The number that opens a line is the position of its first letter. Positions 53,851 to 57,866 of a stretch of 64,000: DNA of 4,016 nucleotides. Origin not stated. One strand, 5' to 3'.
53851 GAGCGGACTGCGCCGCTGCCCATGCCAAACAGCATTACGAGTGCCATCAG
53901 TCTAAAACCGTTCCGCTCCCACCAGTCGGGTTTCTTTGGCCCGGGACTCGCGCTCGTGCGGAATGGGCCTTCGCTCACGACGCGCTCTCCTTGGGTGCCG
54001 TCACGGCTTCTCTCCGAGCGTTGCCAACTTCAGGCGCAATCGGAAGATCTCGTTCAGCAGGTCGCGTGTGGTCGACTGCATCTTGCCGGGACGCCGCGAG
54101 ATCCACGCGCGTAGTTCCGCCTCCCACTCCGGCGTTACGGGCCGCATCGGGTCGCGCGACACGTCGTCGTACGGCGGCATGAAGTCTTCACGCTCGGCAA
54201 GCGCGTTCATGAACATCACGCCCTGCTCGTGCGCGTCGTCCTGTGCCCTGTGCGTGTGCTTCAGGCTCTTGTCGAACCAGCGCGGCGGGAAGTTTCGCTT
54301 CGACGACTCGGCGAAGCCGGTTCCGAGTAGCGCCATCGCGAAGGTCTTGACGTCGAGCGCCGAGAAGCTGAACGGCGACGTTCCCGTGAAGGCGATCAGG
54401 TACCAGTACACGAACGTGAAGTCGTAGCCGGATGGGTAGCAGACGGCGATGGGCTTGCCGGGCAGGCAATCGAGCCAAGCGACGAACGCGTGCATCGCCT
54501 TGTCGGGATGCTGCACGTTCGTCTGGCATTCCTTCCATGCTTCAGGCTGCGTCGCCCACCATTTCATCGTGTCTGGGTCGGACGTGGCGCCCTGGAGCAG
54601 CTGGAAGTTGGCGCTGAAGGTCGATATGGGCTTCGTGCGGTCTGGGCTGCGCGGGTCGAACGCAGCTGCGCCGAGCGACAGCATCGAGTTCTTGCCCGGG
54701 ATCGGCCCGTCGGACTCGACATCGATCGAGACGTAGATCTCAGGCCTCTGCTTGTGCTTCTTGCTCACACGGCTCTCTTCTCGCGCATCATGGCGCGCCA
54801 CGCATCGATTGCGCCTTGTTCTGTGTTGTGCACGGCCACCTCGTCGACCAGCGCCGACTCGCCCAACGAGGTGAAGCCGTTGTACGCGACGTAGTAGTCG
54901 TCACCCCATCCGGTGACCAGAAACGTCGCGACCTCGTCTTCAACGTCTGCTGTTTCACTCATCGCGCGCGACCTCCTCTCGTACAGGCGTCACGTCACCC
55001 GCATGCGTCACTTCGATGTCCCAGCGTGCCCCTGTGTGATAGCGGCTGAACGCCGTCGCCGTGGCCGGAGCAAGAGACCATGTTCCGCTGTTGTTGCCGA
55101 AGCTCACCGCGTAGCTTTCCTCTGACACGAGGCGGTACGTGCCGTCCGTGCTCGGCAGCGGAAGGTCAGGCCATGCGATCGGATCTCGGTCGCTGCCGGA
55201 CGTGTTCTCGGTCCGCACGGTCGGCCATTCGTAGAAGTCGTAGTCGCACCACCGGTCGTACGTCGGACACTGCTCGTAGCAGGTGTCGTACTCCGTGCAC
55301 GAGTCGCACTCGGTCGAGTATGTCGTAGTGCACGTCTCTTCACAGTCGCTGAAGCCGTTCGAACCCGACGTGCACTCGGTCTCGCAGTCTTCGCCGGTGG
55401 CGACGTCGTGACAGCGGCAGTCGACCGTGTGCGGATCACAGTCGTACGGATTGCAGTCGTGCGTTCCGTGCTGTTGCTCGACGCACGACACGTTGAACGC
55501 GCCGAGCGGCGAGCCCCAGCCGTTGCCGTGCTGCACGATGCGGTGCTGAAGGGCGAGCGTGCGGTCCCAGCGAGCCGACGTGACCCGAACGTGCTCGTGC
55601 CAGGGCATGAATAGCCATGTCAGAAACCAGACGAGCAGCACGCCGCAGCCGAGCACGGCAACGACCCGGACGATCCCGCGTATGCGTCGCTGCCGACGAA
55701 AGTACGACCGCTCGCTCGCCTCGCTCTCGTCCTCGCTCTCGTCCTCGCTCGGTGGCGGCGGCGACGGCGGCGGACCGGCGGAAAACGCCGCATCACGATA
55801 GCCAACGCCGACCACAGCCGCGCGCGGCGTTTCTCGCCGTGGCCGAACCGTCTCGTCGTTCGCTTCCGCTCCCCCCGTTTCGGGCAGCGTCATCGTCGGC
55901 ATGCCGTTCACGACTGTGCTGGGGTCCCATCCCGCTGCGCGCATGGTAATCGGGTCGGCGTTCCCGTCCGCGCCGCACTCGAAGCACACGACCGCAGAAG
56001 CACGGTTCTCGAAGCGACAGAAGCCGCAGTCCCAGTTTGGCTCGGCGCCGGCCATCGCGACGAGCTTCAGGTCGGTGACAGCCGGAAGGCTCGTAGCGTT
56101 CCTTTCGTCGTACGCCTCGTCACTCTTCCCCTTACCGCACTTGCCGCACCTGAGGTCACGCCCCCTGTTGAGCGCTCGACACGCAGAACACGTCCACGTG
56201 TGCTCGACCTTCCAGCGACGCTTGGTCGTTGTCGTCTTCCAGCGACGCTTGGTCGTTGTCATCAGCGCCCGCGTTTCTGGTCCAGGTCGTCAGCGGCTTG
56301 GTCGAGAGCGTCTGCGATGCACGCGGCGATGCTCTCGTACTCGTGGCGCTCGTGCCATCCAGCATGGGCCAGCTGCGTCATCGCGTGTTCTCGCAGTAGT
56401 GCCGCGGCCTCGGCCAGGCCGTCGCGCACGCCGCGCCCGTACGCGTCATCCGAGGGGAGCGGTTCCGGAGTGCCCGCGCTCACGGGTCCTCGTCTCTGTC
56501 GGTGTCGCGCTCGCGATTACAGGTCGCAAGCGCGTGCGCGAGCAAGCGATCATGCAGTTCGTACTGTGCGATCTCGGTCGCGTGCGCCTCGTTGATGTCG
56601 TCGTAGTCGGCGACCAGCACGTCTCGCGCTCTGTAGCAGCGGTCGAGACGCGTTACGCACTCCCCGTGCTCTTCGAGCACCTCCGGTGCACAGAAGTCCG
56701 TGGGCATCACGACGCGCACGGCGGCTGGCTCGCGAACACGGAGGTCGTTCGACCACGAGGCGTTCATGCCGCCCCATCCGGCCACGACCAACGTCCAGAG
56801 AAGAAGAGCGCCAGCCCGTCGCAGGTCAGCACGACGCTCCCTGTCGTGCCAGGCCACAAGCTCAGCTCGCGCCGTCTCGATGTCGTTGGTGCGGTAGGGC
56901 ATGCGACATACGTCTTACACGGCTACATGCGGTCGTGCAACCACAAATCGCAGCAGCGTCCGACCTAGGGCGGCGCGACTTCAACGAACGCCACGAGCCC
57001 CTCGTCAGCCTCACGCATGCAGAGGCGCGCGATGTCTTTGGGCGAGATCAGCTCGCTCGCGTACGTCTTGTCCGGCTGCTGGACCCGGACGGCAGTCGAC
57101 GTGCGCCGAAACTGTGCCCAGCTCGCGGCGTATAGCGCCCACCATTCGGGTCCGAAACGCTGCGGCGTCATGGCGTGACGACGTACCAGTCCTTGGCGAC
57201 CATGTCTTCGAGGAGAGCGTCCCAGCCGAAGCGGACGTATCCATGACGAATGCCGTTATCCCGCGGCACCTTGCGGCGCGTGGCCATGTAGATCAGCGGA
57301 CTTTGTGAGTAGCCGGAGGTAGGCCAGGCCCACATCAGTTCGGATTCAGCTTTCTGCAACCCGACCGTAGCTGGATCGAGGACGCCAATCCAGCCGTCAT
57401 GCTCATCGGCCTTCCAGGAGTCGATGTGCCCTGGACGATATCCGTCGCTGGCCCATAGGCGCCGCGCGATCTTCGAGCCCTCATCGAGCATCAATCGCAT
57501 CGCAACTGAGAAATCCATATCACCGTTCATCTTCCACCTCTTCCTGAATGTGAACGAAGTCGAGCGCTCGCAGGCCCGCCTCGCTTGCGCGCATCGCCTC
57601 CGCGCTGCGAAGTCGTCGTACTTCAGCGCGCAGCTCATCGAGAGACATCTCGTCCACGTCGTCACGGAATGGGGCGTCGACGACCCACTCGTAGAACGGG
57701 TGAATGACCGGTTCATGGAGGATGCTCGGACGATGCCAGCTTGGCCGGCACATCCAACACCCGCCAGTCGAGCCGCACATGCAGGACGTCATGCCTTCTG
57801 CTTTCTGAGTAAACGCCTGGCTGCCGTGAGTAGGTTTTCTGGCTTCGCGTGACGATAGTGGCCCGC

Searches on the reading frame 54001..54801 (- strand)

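Call 24: search_protein_families(library=pfam, proteins=[window:54001-54801:-], max_evalue=0.01)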
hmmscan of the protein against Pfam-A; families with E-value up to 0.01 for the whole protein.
window:54001-54801:- (266 aa): 1 family
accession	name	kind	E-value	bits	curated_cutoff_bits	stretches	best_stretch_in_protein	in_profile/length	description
PF16473.11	Rv2179c-like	-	1.2e-06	28.8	27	1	24-193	3-169/177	3'-5' exoribonuclease Rv2179c-like domain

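Call 25: search_protein_families(library=phrogs, proteins=[window:54001-54801:-], max_evalue=0.01)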
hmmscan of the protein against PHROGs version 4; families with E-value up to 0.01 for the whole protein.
window:54001-54801:- (266 aa): 3 families
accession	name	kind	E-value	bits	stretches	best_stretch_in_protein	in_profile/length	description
phrog_255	-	DNA, RNA and nucleotide metabolism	7e-16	59.2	1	17-253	176-404/436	exonuclease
phrog_192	-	DNA, RNA and nucleotide metabolism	8.7e-08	32.9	1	13-209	98-279/397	DNA polymerase exonuclease subunit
phrog_14078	-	unknown function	0.00039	21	1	15-110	75-168/264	-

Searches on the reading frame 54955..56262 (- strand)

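Call 24: search_protein_families(library=pfam, proteins=[window:54955-56262:-], max_evalue=0.01)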
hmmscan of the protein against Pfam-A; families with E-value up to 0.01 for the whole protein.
window:54955-56262:- (435 aa): 2 families
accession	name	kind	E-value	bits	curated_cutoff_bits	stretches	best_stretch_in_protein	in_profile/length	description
PF00641.23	Zn_ribbon_RanBP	-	3.8e-05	23.3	27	1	77-98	5-26/30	Zn-finger in Ran binding protein and others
PF22812.1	CR_prot_dom_plant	-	0.0036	18.2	34.1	1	164-211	8-54/71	Plant cysteine-rich protein domain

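Call 25: search_protein_families(library=phrogs, proteins=[window:54955-56262:-], max_evalue=0.01)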
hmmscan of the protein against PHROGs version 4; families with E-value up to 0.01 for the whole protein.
window:54955-56262:- (435 aa): 0 families

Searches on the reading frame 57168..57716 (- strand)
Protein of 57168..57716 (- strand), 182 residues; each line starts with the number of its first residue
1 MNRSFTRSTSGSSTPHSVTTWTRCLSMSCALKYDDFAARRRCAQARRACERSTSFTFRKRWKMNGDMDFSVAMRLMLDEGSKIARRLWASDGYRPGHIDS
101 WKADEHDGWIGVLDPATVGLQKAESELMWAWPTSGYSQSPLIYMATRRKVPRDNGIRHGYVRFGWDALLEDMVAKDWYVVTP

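Call 24: search_protein_families(library=pfam, proteins=[window:57168-57716:-], max_evalue=0.01)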
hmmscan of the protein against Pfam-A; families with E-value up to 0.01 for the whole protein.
window:57168-57716:- (182 aa): 1 family
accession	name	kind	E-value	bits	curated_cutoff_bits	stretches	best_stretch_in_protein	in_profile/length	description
PF11195.14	Tad2-like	-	1.6e-05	25.8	25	1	67-180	1-73/73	Thoeris anti-defense 2-like domain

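Call 25: search_protein_families(library=phrogs, proteins=[window:57168-57716:-], max_evalue=0.01)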
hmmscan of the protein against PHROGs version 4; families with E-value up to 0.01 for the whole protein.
window:57168-57716:- (182 aa): 2 families
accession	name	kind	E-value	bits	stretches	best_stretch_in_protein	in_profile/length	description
phrog_1048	-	unknown function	0.00031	21.8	0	58-181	101-195/211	-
phrog_872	-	unknown function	0.00035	21.6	0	49-92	70-113/172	-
